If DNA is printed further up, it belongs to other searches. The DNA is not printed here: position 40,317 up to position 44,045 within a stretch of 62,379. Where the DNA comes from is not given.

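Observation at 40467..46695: Pair of giant, domain-less ORFs (1143 + 916 aa) forming a 6.2-kb two-gene unit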

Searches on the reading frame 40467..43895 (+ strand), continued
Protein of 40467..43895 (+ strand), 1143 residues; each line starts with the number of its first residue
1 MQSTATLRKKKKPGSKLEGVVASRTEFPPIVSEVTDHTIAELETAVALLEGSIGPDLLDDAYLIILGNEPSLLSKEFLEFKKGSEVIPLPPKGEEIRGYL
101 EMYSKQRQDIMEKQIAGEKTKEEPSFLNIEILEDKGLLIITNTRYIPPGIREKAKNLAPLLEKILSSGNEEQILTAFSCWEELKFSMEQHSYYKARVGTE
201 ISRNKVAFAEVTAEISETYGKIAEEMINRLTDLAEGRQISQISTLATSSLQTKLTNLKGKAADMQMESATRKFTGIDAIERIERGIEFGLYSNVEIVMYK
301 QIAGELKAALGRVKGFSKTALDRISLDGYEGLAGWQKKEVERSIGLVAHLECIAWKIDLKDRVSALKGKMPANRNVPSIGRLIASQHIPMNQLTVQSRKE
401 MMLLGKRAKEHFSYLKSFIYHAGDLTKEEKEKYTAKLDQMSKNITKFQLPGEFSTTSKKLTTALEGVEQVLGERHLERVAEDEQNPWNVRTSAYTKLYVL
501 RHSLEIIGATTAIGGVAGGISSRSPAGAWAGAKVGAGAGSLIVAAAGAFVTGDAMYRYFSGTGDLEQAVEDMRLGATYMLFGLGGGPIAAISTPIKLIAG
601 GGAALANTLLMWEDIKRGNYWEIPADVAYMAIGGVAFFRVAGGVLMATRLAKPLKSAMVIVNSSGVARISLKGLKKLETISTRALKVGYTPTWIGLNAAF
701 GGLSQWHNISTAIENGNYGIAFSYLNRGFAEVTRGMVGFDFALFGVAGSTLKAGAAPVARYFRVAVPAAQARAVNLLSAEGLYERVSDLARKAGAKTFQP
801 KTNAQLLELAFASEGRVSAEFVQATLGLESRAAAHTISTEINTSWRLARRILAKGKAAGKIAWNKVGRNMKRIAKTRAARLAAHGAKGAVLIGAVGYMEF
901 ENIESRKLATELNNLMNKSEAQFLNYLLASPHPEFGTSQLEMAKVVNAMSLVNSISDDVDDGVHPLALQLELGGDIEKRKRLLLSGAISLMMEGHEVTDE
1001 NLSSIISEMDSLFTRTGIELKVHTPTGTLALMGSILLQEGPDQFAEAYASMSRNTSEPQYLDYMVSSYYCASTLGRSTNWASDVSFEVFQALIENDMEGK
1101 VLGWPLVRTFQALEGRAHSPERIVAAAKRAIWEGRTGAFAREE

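Call 46: list_cluster_members(proteins=[P0012, P0013, P0014, P0015, P0016, P0017, P0018, P0022, P0024, P0001])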
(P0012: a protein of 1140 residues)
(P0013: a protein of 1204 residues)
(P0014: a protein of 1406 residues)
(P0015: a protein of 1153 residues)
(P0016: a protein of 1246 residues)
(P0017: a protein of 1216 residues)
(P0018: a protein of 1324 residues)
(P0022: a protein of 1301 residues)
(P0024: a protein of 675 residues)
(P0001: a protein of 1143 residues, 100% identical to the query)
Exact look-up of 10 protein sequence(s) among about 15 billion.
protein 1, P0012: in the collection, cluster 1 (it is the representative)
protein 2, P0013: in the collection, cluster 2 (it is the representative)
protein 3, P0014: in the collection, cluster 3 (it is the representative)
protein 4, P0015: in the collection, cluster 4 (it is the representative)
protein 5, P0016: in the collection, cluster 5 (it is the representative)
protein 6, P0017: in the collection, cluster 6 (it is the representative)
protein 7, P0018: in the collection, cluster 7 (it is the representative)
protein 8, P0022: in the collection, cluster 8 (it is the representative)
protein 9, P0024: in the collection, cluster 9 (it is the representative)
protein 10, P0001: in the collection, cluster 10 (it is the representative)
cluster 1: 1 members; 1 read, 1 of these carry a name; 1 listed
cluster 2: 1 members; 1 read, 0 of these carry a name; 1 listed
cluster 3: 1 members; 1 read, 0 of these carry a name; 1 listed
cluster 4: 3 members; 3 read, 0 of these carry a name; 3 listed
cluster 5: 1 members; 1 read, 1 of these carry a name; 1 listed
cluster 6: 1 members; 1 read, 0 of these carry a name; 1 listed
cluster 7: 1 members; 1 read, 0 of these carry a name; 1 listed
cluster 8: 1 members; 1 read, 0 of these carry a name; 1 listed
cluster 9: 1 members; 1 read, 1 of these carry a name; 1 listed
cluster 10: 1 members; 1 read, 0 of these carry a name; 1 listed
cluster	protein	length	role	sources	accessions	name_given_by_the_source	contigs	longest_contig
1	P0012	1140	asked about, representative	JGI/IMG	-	hypothetical protein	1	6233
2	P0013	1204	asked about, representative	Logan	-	-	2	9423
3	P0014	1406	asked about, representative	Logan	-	-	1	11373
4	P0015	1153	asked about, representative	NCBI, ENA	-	-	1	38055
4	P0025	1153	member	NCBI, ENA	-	-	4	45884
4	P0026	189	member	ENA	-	-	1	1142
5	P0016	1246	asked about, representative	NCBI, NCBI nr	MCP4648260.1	MAG: hypothetical protein GY852_11115 [bacterium] | hypothetical protein [bacterium]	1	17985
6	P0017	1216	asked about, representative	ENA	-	-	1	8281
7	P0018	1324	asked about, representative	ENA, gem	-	-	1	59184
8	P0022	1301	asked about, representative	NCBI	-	-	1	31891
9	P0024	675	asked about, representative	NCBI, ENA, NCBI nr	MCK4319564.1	hypothetical protein KAW38_03270 [Candidatus Micrarchaeota archaeon] | hypothetical protein [Candidatus Micrarchaeota archaeon]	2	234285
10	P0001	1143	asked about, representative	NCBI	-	-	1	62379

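Call 47: find_related_loci(query=A3, collection=genome_contigs, flank=10000)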
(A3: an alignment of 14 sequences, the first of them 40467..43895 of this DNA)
Query A3 (1143 aa) in genome_contigs; peptide patterns used: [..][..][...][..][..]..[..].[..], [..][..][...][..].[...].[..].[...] (x = any residue, [..] = any of these).
100 stretches matched a pattern; 7 encode a relative of the query (tblastn E <= 1e-3); 7 distinct loci.
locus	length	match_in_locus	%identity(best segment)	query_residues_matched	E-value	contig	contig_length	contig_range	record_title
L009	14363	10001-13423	78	1-1143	0e+0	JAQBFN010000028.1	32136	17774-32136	MAG: Candidatus Micrarchaeota archaeon isolate MAG_440_bin-23 440_bin-23_ctg-28, whole genome shotgun sequence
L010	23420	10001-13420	61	9-1142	0e+0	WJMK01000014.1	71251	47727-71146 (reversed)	MAG: Candidatus Micrarchaeota archaeon isolate Bin_386 k141_1228396, whole genome shotgun sequence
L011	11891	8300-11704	58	14-1143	0e+0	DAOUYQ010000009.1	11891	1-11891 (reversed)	MAG TPA_asm: Candidatus Micrarchaeota archaeon isolate CSMAG_931 CSMAG_931_k141_5376847_length_11891_cov_6.9888, whole g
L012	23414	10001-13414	37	1-1132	0e+0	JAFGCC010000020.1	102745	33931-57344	MAG: Candidatus Micrarchaeota archaeon isolate Zod_Metabat.1079 k87_12955362, whole genome shotgun sequence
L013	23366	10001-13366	32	2-1130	2e-142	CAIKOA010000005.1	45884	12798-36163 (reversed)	uncultured Candidatus Micrarchaeota archaeon isolate AlinenSediments_bin-4478 genome assembly, contig: bin-4478:05/35, w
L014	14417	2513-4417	31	482-1114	9e-70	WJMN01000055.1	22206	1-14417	MAG: Candidatus Micrarchaeota archaeon isolate Bin_349 k141_4585549, whole genome shotgun sequence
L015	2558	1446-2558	38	482-846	1e-61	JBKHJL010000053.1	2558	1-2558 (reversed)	MAG: Candidatus Micrarchaeia archaeon isolate D4M11_51 NODE_30694_length_2558_cov_5.731522, whole genome shotgun sequenc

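Call 59: find_encoding_contigs(protein=P0018, flank=10000, max_places=2)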
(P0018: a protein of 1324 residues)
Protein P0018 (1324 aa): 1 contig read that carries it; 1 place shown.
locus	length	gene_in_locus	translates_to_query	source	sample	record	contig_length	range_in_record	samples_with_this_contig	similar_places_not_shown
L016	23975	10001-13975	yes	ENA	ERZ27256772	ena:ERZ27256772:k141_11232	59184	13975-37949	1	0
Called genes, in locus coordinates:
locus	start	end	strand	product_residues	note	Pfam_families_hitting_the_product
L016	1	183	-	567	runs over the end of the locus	PF05362:Lon_C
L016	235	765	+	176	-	-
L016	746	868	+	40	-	-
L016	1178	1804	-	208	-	PF13489:Methyltransf_23, PF05175:MTS (faint), PF08241:Methyltransf_11, PF08242:Methyltransf_12, PF13649:Methyltransf_25, PF13847:Methyltransf_31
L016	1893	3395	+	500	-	PF13231:PMT_2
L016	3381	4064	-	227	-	PF00535:Glycos_transf_2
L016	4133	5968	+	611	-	PF00270:DEAD (weak), PF04851:ResIII (faint), PF06733:DEAD_2, PF13307:Helicase_C_2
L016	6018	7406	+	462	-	PF05496:RuvB_N (weak), PF00004:AAA, PF13401:AAA_22 (faint), PF25361:AAA_lid_RFC1 (weak), PF21960:RCF1-5-like_lid (weak)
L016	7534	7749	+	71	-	-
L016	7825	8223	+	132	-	PF01092:Ribosomal_S6e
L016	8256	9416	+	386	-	PF00009:GTP_EFTU, PF03144:GTP_EFTU_D2 (weak), PF09173:eIF2_C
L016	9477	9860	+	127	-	-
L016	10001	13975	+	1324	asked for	-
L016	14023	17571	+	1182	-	-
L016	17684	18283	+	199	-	-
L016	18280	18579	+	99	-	-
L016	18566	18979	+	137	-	-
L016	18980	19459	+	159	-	-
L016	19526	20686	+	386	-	PF00155:Aminotran_1_2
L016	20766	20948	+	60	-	PF24434:DUF7557 (weak)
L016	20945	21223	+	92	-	PF05016:ParE_toxin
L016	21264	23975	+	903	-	PF13521:AAA_28 (faint), PF05496:RuvB_N (faint), PF00004:AAA, PF00910:RNA_helicase (faint), PF02367:TsaE (faint), PF17862:AAA_lid_3, PF00004:AAA, PF17862:AAA_lid_3, +9 more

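Call 60: find_encoding_contigs(protein=P0022, flank=10000, max_places=2)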
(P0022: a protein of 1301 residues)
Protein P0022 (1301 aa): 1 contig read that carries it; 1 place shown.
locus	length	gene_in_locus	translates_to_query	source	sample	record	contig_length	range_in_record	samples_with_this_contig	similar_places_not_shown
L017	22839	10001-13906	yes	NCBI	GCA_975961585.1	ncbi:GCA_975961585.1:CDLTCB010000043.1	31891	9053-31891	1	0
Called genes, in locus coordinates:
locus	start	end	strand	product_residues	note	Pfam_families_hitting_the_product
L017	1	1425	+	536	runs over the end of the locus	PF04607:RelA_SpoT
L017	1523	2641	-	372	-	PF01555:N6_N4_Mtase (weak)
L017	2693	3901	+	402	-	-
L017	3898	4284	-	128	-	PF00075:RNase_H, PF13456:RVT_3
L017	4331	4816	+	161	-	PF03703:bPH_2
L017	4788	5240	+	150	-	PF01974:tRNA_int_endo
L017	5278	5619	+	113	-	-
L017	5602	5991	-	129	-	PF18894:PhageMetallopep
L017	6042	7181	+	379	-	PF02778:tRNA_int_endo_N (faint), PF12928:tRNA_int_end_N2 (faint), PF01974:tRNA_int_endo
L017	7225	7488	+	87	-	PF05239:PRC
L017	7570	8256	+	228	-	PF01351:RNase_HII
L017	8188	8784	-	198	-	PF01066:CDP-OH_P_transf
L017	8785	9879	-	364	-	PF01658:Inos-1-P_synth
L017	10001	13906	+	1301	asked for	-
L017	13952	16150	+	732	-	-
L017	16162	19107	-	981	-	-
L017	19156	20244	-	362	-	PF00091:Tubulin, PF12327:FtsZ_C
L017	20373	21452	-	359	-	PF00091:Tubulin, PF12327:FtsZ_C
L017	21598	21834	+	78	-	PF02697:VAPB_antitox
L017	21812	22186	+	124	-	PF01850:PIN (weak)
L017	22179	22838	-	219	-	?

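Call 61: find_encoding_contigs(protein=P0024, flank=10000, max_places=2)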
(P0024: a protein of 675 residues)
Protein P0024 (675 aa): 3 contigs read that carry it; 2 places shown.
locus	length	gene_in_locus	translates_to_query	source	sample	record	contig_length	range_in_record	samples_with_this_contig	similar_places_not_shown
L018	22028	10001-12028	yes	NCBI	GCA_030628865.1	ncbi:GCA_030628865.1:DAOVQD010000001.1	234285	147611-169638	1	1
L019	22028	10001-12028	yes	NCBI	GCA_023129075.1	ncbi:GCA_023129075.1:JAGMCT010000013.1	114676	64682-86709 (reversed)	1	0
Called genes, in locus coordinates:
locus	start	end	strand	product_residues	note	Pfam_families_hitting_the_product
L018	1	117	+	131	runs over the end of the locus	PF01842:ACT, PF13291:ACT_4 (faint), PF13840:ACT_7 (faint), PF19571:ACT_8, PF22468:ACT_9 (faint), PF22629:ACT_AHAS_ss (faint), PF01842:ACT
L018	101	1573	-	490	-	PF00587:tRNA-synt_2b, PF03129:HGTP_anticodon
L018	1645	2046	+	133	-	-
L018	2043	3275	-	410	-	PF27218:MJ0043_C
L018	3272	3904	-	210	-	PF02732:ERCC4, PF12826:HHH_2, PF14520:HHH_5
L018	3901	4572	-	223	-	PF11848:DUF3368 (weak)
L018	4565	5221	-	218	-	-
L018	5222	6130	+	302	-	PF03130:HEAT_PBS (faint), PF12717:Cnd1 (faint), PF02985:HEAT (faint), PF13646:HEAT_2, PF13513:HEAT_EZ (faint), PF13646:HEAT_2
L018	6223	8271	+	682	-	PF14551:MCM_N (weak), PF17207:MCM_OB, PF00493:MCM, PF07728:AAA_5, PF01078:Mg_chelatase (weak), PF17855:MCM_lid, PF21100:WHD_MCM (weak)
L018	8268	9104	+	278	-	PF06550:SPP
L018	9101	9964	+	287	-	PF01040:UbiA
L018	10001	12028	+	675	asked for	-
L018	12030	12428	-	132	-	PF01934:HepT-like, PF18735:HEPN_RiboL-PSP (weak)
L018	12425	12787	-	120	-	PF01909:NTP_transf_2, PF18765:Polbeta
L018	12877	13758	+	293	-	PF00288:GHMP_kinases_N, PF08544:GHMP_kinases_C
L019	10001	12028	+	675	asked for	-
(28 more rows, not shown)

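Call 62: find_encoding_contigs(protein=P0016, flank=10000, max_places=2)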
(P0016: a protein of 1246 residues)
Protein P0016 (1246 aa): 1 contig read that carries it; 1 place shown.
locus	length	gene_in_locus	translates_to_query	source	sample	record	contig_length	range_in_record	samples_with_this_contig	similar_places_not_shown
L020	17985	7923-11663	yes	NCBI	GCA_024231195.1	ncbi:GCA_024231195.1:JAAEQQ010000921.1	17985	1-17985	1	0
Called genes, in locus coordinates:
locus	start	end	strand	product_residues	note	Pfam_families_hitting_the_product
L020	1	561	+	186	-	?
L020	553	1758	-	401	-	-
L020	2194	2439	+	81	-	PF03685:UPF0147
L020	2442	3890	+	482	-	PF01336:tRNA_anti-codon (weak), PF00149:Metallophos, PF12850:Metallophos_2 (weak)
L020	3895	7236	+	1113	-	PF03833:PolC_DP2_N, PF24844:PolC_DP2_central, PF24846:PolC_DP2_cat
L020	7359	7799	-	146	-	PF09685:MamF_MmsF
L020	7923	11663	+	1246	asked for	-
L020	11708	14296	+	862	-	-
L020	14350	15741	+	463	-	PF00133:tRNA-synt_1 (faint), PF01406:tRNA-synt_1e, PF09334:tRNA-synt_1g, PF09190:DALR_2, PF23493:CysS_C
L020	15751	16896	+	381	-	-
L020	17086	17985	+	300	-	?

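Call 64: search_protein_families(library=pfam, alignment_id=A3, max_evalue=1)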
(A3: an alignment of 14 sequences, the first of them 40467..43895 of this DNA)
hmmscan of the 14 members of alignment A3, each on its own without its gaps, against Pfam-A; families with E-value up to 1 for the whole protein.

A. member 1, window:40467-43895:+ (1143 aa): 0 families

B. families by the number of members that match (of 14 scanned): 7 families
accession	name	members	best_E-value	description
PF21724.2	DUF6861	3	5.4e-05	Family of unknown function (DUF6861)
PF10129.15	OpgC_C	1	0.042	OpgC protein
PF01025.24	GrpE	1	0.082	GrpE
PF12297.13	EVC2_like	1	0.11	Ellis van Creveld protein 2 like protein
PF22599.2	SecDF_P1_head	1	0.14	SecDF, P1 head subdomain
PF04103.21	CD20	1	0.27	CD20-like family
PF19782.4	DUF6267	1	0.61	Family of unknown function (DUF6267)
